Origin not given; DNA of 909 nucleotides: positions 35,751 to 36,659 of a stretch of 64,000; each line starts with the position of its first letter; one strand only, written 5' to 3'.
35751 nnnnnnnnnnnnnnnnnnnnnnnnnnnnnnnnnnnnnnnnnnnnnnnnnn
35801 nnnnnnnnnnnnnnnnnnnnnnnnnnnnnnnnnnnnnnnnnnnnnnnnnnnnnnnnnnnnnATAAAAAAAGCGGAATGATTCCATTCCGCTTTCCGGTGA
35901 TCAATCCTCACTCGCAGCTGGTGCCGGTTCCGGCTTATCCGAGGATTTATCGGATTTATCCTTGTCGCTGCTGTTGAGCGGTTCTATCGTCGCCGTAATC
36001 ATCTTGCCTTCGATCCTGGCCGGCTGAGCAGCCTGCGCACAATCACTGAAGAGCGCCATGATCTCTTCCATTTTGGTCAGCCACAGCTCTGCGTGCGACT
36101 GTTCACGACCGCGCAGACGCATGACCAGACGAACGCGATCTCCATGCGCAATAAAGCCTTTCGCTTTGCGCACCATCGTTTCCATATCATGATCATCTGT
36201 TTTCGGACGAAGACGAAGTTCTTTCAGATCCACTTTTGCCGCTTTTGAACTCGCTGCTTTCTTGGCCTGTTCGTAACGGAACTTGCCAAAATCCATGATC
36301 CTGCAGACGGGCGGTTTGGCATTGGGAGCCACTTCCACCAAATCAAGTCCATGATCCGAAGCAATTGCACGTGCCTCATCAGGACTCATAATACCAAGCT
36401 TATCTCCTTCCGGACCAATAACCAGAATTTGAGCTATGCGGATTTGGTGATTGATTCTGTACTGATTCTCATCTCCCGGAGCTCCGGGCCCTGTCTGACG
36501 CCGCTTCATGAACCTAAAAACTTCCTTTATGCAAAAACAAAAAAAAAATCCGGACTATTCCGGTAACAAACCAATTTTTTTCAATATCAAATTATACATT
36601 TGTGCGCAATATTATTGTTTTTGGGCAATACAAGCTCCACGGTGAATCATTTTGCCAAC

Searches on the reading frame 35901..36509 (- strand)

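Call 15: search_protein_families(library=pfam, proteins=[window:35901-36509:-], max_evalue=0.0001)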
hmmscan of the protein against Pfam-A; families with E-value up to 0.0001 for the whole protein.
window:35901-36509:- (202 aa): 2 families
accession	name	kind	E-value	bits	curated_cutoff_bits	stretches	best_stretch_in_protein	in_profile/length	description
PF05198.21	IF3_N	-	1.2e-29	102.7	26.9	1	19-86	1-68/70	Translation initiation factor IF-3, N-terminal domain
PF00707.27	IF3_C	-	6.1e-22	77.8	34.8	1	93-177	1-85/86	Translation initiation factor IF-3, C-terminal domain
